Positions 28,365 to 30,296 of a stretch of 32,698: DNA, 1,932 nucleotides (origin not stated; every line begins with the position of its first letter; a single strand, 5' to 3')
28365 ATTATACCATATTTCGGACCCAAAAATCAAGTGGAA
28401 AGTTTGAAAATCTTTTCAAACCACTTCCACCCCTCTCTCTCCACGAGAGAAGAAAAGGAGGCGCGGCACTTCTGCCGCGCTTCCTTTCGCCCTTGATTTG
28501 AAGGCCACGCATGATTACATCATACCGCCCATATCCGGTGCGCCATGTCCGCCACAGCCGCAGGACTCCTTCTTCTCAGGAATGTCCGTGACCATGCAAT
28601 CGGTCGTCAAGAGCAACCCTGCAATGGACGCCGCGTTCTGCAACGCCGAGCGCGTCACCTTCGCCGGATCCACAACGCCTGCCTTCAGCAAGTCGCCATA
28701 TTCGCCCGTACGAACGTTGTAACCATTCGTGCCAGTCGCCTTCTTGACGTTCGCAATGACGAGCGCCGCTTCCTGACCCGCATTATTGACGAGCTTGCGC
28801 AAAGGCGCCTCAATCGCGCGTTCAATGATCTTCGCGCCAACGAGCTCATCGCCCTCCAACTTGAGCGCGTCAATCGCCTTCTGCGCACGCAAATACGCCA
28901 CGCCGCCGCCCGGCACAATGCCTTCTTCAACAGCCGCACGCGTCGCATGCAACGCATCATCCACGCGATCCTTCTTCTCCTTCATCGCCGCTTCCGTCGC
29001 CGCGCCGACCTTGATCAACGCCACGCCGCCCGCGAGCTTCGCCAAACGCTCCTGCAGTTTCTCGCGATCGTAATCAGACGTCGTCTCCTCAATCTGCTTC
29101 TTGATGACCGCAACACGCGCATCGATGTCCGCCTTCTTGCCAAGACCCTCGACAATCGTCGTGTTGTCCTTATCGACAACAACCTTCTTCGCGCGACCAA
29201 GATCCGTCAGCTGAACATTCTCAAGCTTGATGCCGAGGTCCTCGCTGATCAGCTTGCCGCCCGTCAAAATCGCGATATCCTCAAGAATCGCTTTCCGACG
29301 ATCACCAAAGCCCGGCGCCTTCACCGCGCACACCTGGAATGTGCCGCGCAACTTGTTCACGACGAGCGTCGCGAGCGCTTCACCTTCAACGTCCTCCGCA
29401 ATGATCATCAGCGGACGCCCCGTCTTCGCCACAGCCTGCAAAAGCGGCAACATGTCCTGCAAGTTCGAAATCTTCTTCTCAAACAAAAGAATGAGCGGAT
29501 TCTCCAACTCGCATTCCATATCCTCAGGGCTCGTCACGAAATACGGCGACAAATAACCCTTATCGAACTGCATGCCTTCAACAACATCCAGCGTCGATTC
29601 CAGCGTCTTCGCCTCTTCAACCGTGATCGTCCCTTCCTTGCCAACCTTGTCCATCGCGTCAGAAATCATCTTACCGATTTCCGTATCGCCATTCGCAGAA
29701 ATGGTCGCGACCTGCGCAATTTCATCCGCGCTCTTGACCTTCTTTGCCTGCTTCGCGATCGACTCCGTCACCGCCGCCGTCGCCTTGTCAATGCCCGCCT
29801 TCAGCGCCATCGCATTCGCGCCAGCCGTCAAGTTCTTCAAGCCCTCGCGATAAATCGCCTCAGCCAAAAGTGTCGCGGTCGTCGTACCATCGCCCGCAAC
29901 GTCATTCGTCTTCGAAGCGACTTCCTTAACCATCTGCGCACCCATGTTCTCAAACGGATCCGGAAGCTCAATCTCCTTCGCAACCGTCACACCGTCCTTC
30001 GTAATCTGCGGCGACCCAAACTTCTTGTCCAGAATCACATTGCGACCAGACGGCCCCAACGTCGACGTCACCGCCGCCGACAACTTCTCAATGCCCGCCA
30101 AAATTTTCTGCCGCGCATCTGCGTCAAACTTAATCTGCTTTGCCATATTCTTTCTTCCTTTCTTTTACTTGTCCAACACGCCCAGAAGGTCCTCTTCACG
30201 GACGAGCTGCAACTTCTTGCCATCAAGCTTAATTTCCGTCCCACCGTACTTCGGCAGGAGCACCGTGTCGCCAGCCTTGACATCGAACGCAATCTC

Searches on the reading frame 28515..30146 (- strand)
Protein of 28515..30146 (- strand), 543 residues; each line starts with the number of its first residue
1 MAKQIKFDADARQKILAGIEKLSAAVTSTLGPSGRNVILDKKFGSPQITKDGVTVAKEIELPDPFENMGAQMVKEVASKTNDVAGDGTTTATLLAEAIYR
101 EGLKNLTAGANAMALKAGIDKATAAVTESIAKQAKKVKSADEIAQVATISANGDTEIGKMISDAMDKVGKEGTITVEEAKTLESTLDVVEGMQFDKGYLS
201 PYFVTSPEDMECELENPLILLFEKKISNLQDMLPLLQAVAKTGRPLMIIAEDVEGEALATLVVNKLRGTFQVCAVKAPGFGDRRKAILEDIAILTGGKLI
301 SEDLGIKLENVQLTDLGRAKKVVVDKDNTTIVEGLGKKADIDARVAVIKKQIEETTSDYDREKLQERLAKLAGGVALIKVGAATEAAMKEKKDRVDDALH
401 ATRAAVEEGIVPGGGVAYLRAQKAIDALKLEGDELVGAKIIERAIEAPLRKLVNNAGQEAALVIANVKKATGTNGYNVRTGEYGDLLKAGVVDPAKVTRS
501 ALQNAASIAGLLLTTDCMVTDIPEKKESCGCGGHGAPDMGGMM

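Call 56: search_protein_families(library=pfam, proteins=[window:28515-30146:-], max_evalue=0.00001)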
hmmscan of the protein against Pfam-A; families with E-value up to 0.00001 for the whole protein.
window:28515-30146:- (543 aa): 1 family
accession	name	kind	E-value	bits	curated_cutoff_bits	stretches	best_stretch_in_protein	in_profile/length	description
PF00118.29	Cpn60_TCP1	-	8.6e-78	262.6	34.3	1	22-521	1-488/490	TCP-1/cpn60 chaperonin family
